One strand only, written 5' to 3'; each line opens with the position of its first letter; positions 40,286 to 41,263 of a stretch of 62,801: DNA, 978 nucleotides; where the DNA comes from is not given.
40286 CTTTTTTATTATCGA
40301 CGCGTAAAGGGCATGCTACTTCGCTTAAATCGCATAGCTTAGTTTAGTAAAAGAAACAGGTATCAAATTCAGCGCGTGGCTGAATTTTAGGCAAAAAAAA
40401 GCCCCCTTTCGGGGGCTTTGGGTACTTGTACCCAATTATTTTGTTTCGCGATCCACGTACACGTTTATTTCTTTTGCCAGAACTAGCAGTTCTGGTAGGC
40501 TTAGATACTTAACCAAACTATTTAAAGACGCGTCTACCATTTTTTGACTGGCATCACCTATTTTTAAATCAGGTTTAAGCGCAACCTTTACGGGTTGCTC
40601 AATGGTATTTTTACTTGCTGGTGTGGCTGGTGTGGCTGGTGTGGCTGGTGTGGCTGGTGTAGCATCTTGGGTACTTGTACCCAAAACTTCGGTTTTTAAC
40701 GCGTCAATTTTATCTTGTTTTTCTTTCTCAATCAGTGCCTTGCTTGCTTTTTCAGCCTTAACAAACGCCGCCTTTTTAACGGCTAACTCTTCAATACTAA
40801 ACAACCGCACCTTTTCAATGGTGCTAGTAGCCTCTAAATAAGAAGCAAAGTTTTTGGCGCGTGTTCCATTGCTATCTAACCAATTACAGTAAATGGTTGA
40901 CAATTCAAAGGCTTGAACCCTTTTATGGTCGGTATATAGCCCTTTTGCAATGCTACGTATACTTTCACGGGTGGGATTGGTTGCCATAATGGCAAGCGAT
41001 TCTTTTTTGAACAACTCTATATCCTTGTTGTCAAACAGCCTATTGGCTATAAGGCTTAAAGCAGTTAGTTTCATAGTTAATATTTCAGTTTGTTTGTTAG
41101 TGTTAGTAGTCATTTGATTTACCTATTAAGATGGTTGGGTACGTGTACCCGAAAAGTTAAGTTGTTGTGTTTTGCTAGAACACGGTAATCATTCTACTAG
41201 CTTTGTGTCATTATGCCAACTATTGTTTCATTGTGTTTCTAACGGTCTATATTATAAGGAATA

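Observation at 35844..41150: Seven copies of a 14-18 bp palindrome (T-Y-GGGTAC-K-TGTACCC-R-A) confined to the promoter-proximal end of the early arm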

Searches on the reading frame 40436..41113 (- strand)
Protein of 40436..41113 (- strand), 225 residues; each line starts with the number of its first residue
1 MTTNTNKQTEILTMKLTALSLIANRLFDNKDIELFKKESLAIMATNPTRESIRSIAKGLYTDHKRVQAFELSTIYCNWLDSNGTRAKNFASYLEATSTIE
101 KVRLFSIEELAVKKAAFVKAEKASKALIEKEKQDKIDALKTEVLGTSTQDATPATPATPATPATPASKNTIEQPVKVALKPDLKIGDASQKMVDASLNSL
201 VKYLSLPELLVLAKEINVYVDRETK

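Call 9: search_protein_families(library=pfam, proteins=[window:40436-41113:-], max_evalue=0.01)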
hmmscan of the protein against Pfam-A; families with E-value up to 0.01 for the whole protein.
window:40436-41113:- (225 aa): 0 families

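Call 10: search_protein_families(library=phrogs, proteins=[window:40436-41113:-], max_evalue=0.001)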
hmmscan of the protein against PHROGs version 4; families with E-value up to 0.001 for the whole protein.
window:40436-41113:- (225 aa): 0 families

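Call 38: find_homologous_proteins(query=window:40436-41113:-, max_evalue=0.001)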
Query window:40436-41113:- (225 aa): 8 proteins with E <= 0.001 among 8000 candidates.
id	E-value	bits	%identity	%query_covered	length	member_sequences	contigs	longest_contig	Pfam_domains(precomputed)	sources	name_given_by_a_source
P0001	1.1e-108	380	80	100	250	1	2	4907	-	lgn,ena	-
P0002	4.9e-104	365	84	100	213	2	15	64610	-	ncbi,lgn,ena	-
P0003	3.5e-98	345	74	100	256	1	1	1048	-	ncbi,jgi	jgi:hypothetical protein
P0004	1.9e-74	268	79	76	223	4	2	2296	-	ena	-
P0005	3.3e-74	267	76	79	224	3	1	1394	-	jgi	jgi:hypothetical protein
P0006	9.6e-61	223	85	57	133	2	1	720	-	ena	-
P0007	4.1e-56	208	63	80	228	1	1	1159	-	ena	-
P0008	6.0e-54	201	65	72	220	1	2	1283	-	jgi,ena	jgi:hypothetical protein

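Call 48: predict_structure(alignment_id=A1)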
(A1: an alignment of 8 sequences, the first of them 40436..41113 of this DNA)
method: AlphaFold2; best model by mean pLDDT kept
length: 225 residues; sequences in the alignment: 8
mean_pLDDT: 56.2   pTM: 0.34
mean pLDDT of the five models: 56.2, 52.9, 51.7, 48.8, 45.2
residues with pLDDT >= 90: 0; 70-90: 25; 50-70: 130; < 50: 70
segments of 3 or more residues with pLDDT < 50: 1-10, 25-27, 96-108, 145-152, 157-185
pLDDT, mean of each block of 10 residues (from residue 1): 43 54 51 65 67 79 69 63 53 47 45 63 68 66 48 38 36 39 50 64 62 66 54
secondary structure, 60 per line:
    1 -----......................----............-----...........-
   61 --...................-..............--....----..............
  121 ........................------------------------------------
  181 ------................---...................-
elements in order: H6-27 H32-43 H49-59 H63-81 H83-96 H99-102 H107-144 H187-202 H206-224

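Call 51: search_protein_families(library=pfam, proteins=[window:40436-41113:-], max_evalue=1)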
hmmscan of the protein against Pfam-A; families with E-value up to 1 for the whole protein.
window:40436-41113:- (225 aa): 1 family
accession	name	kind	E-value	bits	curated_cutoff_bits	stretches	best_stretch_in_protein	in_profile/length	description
PF05564.17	Auxin_repressed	-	0.019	16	25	1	123-168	21-66/117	Dormancy/auxin associated protein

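Call 55: list_cluster_members(proteins=[window:40436-41113:-, P0002, window:36335-37207:-])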
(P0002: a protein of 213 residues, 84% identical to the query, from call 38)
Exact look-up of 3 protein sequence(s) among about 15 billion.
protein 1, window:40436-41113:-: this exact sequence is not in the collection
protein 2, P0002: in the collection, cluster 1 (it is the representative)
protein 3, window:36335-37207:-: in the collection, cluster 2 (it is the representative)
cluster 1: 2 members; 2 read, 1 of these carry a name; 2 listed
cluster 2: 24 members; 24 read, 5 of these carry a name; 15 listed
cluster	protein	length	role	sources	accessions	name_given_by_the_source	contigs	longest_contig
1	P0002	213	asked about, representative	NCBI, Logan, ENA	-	-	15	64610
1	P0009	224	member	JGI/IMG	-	hypothetical protein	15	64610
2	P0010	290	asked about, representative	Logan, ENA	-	-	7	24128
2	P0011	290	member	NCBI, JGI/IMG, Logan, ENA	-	hypothetical protein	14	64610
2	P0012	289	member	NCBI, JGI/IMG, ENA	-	hypothetical protein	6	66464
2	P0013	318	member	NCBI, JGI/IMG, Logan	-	hypothetical protein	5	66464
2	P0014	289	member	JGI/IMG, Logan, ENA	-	hypothetical protein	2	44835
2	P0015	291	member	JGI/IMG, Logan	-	hypothetical protein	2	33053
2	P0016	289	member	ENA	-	-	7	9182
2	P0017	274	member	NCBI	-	-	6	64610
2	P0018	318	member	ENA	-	-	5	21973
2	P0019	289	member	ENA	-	-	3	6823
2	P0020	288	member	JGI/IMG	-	-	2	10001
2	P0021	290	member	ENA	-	-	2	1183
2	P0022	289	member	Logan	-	-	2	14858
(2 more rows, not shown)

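Call 56: find_encoding_contigs(protein=P0002, flank=10000, max_places=8)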
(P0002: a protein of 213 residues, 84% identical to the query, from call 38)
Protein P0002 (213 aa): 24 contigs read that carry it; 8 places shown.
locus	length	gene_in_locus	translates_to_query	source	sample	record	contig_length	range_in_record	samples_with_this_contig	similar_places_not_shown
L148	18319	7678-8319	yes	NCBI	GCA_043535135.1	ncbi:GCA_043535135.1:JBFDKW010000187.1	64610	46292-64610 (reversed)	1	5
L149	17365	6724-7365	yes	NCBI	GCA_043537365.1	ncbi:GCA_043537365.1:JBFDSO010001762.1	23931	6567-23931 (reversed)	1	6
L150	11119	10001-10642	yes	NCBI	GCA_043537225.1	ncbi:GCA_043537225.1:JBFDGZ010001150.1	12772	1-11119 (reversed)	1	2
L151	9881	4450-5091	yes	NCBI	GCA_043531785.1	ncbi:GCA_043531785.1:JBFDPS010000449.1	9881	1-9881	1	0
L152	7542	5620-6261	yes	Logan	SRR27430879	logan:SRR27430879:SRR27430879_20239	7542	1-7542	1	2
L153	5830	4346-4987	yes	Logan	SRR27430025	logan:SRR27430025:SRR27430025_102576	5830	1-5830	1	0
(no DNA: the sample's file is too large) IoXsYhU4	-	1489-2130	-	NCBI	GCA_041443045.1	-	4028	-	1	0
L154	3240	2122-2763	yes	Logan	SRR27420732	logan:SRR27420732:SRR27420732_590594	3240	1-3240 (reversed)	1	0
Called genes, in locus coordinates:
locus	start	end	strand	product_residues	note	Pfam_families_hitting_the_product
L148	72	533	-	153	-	-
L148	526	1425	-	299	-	-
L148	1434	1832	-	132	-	PF00166:Cpn10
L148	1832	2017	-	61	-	-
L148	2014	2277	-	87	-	-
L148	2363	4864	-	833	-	-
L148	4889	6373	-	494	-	PF17289:Terminase_6C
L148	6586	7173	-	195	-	-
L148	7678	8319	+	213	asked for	-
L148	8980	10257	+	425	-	-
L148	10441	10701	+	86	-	-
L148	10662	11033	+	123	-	-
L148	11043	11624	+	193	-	-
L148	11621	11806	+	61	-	-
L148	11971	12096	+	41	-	-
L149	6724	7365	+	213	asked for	-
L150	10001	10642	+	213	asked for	-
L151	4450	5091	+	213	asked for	-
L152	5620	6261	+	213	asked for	-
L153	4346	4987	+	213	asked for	-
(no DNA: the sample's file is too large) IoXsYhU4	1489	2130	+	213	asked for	-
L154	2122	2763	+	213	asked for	-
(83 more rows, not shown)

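Call 61: find_homologous_proteins(query=A4, max_evalue=0.001)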
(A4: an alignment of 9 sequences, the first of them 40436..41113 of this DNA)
Query A4 (9 sequences) (225 aa, profile of the alignment): 34 proteins with E <= 0.001 among 8000 candidates.
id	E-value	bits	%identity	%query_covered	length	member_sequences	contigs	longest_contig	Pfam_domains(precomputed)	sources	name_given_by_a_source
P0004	1.4e-101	357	79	76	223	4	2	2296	-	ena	-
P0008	3.0e-101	356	65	72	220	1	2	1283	-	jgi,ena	jgi:hypothetical protein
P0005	1.2e-100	354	76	79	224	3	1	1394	-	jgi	jgi:hypothetical protein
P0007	9.4e-99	348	63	80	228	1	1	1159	-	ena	-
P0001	4.1e-91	323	80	100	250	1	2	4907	-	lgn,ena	-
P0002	8.8e-87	309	84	100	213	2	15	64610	-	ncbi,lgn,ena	-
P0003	6.3e-82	293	74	100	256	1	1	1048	-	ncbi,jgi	jgi:hypothetical protein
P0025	7.2e-67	244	29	61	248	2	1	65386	-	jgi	jgi:hypothetical protein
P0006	5.4e-63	231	85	57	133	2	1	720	-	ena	-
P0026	9.4e-49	184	-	-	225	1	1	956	-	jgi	jgi:hypothetical protein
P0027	1.7e-48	184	24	34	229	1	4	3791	-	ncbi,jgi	jgi:hypothetical protein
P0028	2.6e-48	183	-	-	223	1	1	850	-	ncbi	-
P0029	6.7e-48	182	-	-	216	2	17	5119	-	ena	-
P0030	7.6e-48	181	22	68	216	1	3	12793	-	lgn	-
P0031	9.9e-48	181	-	-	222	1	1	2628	-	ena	-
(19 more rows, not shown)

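Call 69: predict_structure(alignment_id=A5)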
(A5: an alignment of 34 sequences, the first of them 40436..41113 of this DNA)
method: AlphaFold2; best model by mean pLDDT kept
length: 225 residues; sequences in the alignment: 34
mean_pLDDT: 62.7   pTM: 0.39
mean pLDDT of the five models: 62.7, 53.1, 52.6, 51.9, 48.1
residues with pLDDT >= 90: 0; 70-90: 91; 50-70: 80; < 50: 54
segments of 3 or more residues with pLDDT < 50: 1-4, 116-118, 143-181
pLDDT, mean of each block of 10 residues (from residue 1): 49 64 64 75 75 87 81 74 69 66 58 50 61 66 43 34 37 38 57 75 76 79 69
secondary structure, 60 per line:
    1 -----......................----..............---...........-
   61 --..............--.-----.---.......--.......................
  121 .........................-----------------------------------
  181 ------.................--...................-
elements in order: H6-27 H32-45 H49-59 H63-76 H89-95 H98-145 H187-203 H206-224
